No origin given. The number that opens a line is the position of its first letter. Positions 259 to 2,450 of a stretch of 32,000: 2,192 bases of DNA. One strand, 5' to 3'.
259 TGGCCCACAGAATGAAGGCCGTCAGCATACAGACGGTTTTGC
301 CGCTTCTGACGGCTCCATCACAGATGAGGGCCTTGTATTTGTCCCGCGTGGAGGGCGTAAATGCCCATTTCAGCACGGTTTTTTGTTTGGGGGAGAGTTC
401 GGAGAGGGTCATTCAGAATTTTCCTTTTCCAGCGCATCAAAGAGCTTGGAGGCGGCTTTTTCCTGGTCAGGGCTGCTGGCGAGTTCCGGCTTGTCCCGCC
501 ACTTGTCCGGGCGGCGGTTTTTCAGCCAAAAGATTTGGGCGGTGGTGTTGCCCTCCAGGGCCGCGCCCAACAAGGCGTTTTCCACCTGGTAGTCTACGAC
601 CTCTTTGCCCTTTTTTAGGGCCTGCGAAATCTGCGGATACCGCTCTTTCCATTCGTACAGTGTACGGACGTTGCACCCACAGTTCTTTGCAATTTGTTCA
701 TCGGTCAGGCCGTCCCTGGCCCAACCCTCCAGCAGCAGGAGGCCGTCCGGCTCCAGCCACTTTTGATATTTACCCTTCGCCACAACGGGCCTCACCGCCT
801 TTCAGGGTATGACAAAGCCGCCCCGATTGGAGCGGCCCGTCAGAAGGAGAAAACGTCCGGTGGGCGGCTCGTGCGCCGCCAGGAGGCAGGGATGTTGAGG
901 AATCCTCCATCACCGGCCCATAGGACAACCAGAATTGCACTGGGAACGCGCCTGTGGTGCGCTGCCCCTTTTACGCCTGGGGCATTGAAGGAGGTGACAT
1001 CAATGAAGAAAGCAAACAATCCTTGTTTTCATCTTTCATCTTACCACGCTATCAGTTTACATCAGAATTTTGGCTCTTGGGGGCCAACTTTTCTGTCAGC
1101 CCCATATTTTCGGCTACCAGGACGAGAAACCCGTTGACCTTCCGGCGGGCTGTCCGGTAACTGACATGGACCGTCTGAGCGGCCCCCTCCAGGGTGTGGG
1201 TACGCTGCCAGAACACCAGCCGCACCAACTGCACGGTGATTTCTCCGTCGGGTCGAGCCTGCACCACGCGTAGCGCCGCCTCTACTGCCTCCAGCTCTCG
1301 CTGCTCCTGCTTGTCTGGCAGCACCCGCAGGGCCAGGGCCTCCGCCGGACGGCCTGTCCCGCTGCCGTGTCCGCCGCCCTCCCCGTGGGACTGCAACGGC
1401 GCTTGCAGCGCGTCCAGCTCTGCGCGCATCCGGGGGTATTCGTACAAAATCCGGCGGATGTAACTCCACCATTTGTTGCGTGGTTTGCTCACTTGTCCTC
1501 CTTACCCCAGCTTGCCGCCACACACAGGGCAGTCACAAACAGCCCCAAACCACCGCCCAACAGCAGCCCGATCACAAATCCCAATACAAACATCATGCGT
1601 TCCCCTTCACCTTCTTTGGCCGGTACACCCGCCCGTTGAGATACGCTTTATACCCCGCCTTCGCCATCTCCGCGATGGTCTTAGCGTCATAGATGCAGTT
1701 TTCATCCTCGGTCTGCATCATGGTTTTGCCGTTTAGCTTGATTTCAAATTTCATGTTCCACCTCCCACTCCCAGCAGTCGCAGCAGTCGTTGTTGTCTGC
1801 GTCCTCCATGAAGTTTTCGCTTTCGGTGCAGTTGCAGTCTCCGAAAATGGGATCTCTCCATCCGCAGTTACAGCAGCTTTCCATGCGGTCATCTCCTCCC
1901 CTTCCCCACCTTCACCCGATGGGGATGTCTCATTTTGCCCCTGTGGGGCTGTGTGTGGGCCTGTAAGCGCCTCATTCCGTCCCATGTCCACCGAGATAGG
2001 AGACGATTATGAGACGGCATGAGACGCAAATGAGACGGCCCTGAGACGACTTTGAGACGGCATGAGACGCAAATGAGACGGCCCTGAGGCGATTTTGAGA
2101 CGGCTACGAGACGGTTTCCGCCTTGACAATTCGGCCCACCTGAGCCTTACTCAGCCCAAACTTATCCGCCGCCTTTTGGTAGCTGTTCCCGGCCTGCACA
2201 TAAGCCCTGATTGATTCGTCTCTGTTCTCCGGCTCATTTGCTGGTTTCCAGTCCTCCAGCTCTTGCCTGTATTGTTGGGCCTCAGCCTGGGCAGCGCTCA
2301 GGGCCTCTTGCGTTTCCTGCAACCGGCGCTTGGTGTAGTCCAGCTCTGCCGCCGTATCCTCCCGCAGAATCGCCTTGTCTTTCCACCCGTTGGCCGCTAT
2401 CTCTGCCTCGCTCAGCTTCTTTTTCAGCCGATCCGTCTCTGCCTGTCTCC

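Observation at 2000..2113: Eleven helically phased TGAGACG heptamers in a non-coding gap of the prophage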

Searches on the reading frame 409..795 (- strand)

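Call 7: search_protein_families(library=pfam, proteins=[window:409-795:-], max_evalue=0.01)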
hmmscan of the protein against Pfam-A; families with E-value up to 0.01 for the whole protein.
window:409-795:- (128 aa): 5 families
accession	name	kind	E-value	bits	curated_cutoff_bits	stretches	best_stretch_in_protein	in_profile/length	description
PF13384.12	HTH_23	-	1.2e-06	28.5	24.6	1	27-53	15-41/50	Homeodomain-like domain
PF13551.12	HTH_29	-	8.4e-05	23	28.1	1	19-57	6-40/64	Winged helix-turn helix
PF06056.18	Terminase_5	-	0.00023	21.5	20.3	1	31-54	15-38/58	Putative ATPase subunit of terminase (gpP-like)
PF13518.12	HTH_28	-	0.0003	21.3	25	1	25-53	8-36/52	Helix-turn-helix domain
PF13022.12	HTH_Tnp_1_2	-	0.0019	18.7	27.9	1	30-57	27-54/122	Helix-turn-helix of insertion element transposase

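Call 8: search_protein_families(library=phrogs, proteins=[window:409-795:-], max_evalue=0.01)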
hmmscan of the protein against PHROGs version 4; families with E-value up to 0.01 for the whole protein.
window:409-795:- (128 aa): 8 families
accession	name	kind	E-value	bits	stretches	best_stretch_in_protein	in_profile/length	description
phrog_309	-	head and packaging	2.1e-50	173.5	1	1-114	129-265/319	terminase small subunit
phrog_28310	-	unknown function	2.5e-27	96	1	9-73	3-67/76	-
phrog_4102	-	head and packaging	2.7e-08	35.2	1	23-106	24-117/166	terminase small subunit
phrog_26539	-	unknown function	0.00017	22.2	1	28-84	31-87/241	-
phrog_606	-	head and packaging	0.00022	22.3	1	38-121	78-151/167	terminase small subunit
phrog_2538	-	head and packaging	0.00032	21.8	1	28-62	17-50/129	terminase small subunit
phrog_7344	-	head and packaging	0.0015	19.7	1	20-51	23-50/161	terminase small subunit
phrog_23444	-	head and packaging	0.0019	19.2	0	61-100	65-99/126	terminase small subunit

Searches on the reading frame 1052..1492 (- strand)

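Call 7: search_protein_families(library=pfam, proteins=[window:1052-1492:-], max_evalue=0.01)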
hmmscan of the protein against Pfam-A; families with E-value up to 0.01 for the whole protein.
window:1052-1492:- (146 aa): 1 family
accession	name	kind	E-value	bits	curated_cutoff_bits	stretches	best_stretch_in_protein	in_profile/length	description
PF23257.1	DUF7071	-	0.005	17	27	0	8-41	33-66/68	Domain of unknown function (DUF7071)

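Call 8: search_protein_families(library=phrogs, proteins=[window:1052-1492:-], max_evalue=0.01)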
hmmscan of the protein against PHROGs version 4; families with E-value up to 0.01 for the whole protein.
window:1052-1492:- (146 aa): 1 family
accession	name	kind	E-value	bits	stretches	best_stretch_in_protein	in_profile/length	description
phrog_36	-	transcription regulation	1e-05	26.3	1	11-135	55-192/220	transcriptional regulator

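Call 84: search_protein_families(library=padloc, proteins=[window:1052-1492:-], max_evalue=0.01)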
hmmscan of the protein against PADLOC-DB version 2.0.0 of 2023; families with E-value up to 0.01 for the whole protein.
window:1052-1492:- (146 aa): 0 families

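Call 85: search_protein_families(library=ncbifam, proteins=[window:1052-1492:-], max_evalue=0.01)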
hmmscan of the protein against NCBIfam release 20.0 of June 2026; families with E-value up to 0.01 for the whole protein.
window:1052-1492:- (146 aa): 1 family
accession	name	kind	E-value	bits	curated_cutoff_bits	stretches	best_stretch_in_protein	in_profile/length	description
TIGR01636.1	phage_rinA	subfamily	1.2e-05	25.5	31.9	1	12-131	9-133/134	phage transcriptional regulator, RinA family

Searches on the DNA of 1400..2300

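Call 29: search_rna_families(source=window, start=1400, end=2300, threshold=evalue, max_evalue=1)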
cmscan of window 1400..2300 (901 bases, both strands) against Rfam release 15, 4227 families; matches with E-value up to 1: 1.
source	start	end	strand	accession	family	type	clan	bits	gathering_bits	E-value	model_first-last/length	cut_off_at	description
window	1959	2035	-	RF03872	MIR6426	Gene; miRNA;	-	19.8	96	0.53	1-84/84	no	MIR6426 microRNA precursor family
